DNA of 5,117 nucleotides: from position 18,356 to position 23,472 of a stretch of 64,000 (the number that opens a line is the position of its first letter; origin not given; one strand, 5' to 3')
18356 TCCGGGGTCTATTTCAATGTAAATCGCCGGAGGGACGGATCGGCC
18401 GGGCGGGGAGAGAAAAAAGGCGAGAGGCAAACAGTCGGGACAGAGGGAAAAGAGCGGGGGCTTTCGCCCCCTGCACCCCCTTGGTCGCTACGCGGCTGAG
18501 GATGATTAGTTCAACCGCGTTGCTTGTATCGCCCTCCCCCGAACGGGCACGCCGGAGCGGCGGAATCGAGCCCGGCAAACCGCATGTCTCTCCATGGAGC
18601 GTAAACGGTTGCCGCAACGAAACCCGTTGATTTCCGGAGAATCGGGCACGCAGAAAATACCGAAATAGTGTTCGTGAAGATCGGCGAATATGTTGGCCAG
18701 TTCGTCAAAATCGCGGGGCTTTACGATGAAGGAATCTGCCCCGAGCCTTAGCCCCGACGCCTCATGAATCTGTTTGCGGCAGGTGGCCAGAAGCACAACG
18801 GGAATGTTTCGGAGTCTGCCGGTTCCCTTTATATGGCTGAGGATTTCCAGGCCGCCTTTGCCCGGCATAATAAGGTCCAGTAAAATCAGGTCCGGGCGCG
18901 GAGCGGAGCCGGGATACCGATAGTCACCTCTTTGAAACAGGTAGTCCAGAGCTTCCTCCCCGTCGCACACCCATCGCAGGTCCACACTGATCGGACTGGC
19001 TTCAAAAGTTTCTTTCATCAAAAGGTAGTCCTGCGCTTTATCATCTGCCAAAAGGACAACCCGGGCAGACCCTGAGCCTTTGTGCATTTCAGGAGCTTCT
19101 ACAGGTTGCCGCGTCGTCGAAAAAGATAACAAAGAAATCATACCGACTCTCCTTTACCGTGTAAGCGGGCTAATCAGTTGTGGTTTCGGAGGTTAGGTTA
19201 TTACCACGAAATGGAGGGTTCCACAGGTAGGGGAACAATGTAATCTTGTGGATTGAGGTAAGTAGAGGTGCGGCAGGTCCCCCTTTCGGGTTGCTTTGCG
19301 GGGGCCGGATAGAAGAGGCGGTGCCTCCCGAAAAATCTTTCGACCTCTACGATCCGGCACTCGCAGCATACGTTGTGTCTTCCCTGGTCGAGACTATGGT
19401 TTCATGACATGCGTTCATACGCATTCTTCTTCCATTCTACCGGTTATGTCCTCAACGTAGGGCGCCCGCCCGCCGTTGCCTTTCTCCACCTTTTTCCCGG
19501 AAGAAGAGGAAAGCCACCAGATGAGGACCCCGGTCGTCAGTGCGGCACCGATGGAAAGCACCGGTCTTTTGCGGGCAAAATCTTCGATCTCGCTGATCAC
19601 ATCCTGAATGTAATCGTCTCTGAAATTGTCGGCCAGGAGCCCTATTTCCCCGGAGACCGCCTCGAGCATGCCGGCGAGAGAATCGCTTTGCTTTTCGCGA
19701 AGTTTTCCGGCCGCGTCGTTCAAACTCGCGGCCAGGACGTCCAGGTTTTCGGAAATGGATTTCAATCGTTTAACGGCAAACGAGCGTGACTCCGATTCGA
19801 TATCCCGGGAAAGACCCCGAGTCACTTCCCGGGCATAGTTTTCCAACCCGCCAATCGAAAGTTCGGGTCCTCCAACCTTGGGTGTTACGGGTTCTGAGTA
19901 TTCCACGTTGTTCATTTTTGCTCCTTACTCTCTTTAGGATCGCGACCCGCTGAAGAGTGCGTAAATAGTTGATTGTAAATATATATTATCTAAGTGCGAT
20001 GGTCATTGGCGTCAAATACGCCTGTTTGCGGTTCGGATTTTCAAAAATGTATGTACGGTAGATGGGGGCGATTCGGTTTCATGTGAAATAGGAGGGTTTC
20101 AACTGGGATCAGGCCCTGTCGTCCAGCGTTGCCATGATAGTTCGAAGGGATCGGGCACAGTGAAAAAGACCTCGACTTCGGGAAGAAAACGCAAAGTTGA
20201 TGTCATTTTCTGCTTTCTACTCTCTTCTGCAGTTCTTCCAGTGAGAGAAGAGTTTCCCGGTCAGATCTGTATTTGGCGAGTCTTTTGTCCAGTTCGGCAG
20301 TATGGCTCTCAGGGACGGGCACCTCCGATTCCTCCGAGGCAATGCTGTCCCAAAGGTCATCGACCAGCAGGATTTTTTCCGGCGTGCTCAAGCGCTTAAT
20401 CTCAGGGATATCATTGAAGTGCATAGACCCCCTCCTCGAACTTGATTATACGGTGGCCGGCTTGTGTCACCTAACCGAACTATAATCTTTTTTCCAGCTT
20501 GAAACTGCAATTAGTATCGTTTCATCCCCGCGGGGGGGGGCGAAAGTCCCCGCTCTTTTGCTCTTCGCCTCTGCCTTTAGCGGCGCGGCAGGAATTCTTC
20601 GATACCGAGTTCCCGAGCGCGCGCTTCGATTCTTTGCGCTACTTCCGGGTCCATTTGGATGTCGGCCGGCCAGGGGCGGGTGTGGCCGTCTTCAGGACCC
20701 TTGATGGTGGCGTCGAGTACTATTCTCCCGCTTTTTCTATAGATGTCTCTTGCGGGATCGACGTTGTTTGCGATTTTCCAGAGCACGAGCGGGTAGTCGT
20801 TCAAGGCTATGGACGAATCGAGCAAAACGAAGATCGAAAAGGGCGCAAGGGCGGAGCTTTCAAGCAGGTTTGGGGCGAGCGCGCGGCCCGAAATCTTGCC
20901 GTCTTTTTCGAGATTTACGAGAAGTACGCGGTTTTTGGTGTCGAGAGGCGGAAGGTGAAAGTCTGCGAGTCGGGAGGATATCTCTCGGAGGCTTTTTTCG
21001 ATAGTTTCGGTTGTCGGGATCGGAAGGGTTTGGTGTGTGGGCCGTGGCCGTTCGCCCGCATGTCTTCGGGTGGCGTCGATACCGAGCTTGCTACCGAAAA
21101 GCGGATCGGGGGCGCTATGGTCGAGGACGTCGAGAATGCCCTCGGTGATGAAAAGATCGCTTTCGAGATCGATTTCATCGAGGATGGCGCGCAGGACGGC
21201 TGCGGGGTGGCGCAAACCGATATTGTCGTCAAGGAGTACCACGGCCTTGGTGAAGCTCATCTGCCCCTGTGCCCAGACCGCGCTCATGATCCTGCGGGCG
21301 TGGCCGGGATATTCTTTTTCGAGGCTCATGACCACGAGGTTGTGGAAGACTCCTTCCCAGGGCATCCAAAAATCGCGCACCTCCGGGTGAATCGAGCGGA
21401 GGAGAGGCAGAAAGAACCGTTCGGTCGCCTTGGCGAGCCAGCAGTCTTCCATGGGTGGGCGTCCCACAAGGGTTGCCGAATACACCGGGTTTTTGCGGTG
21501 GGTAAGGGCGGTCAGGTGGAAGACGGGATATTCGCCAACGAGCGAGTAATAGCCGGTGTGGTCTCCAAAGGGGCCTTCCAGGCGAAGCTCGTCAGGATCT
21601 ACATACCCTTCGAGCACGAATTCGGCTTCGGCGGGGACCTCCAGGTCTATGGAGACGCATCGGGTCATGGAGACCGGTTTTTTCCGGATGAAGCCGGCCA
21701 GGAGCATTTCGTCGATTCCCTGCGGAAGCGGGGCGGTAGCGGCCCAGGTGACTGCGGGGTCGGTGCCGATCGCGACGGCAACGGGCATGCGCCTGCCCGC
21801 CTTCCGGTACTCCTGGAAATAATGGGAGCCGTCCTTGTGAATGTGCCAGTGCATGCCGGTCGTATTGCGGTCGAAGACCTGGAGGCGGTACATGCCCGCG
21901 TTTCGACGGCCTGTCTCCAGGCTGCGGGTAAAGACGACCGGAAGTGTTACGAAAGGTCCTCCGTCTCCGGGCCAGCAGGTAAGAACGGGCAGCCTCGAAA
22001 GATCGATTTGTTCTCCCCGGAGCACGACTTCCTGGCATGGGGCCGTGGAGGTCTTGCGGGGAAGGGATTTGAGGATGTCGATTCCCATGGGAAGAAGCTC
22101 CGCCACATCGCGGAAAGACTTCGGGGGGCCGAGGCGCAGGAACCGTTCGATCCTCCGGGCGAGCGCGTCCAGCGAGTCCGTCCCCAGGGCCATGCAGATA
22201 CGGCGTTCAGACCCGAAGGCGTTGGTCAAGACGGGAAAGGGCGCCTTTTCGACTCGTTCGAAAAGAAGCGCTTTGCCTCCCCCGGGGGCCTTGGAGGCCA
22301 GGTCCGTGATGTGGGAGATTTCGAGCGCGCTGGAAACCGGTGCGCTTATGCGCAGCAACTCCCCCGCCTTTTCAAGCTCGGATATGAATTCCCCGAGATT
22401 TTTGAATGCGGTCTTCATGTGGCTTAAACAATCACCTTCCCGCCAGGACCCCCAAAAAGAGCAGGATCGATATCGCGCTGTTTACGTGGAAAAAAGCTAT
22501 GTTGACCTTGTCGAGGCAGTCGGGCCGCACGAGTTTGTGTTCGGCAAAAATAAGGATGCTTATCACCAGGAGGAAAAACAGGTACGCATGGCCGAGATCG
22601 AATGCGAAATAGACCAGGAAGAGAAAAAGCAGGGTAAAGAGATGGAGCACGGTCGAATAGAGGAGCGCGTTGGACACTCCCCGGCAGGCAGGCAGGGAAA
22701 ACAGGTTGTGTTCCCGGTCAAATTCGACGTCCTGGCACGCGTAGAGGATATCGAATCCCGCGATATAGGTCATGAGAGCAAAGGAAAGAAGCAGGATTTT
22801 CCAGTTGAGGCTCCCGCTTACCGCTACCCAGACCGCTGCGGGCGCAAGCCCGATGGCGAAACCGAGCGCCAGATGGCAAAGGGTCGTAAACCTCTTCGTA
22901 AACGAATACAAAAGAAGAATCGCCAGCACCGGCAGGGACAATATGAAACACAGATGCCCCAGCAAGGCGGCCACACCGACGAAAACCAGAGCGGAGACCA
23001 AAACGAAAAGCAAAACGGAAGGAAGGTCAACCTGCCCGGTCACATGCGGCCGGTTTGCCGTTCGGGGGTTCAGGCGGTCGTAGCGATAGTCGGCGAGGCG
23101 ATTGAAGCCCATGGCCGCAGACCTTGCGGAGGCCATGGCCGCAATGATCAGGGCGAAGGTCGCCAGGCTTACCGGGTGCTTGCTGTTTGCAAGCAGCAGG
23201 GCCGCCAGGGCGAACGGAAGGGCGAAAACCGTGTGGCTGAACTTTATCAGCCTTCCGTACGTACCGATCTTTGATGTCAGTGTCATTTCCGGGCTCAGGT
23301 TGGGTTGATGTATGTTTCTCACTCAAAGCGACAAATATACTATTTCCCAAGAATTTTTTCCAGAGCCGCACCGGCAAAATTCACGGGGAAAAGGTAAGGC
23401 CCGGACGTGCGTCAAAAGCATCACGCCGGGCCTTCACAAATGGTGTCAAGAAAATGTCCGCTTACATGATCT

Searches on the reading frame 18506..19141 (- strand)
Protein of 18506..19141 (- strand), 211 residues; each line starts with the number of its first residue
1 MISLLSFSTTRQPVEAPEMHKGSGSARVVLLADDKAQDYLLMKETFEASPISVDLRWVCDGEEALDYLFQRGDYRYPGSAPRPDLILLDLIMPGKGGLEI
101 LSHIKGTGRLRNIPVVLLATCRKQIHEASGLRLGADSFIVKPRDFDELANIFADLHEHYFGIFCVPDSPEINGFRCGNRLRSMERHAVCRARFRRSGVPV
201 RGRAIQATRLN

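Call 37: search_protein_families(library=pfam, proteins=[window:18506-19141:-], max_evalue=0.0001)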
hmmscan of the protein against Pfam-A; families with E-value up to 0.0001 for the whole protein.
window:18506-19141:- (211 aa): 1 family
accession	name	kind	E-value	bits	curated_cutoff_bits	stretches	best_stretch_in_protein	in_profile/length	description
PF00072.30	Response_reg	-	3.3e-14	53.4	30.2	1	29-150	1-108/111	Response regulator receiver domain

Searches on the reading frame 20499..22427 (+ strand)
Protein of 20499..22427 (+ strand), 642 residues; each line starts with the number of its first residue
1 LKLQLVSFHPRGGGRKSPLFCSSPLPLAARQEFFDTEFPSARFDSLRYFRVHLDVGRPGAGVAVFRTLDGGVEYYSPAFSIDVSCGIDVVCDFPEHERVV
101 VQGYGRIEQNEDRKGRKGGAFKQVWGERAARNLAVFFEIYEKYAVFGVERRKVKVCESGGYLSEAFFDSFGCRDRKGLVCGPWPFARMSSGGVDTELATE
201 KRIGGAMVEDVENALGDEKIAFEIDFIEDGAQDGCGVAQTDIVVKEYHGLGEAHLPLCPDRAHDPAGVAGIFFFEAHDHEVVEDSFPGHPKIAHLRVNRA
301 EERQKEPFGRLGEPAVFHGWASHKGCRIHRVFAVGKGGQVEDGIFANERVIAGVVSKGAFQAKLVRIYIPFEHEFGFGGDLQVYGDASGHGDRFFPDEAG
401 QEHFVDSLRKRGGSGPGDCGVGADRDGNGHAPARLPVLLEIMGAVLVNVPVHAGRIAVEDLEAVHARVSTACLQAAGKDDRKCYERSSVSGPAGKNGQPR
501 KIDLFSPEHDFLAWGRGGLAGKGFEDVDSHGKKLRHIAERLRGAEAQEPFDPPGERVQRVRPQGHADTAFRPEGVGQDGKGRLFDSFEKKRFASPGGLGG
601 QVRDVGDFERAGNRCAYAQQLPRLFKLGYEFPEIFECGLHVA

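Call 37: search_protein_families(library=pfam, proteins=[window:20499-22427:+], max_evalue=0.0001)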
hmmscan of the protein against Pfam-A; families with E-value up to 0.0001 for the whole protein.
window:20499-22427:+ (642 aa): 0 families

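Call 78: search_protein_families(library=pfam, proteins=[window:20499-22427:+], max_evalue=0.01)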
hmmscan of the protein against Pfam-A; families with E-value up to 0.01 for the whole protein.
window:20499-22427:+ (642 aa): 0 families
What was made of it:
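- Tried and rejected: Its recurrent upstream partner proteins have no Pfam family (call 78).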

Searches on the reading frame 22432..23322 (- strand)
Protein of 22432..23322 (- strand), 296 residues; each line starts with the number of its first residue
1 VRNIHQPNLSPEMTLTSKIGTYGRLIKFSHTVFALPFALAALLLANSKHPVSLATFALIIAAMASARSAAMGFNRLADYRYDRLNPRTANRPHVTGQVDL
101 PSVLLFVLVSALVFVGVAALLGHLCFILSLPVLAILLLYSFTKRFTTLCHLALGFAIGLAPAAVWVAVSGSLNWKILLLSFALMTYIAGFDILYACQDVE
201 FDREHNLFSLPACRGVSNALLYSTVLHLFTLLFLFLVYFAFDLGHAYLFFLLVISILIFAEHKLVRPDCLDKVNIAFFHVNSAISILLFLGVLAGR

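Call 38: search_protein_families(library=pfam, proteins=[window:22432-23322:-], max_evalue=0.0001)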
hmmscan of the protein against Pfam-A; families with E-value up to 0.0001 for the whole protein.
window:22432-23322:- (296 aa): 1 family
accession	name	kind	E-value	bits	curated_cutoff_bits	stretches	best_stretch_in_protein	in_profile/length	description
PF01040.23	UbiA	-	1.1e-49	169.4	34.2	1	34-280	1-248/250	UbiA prenyltransferase family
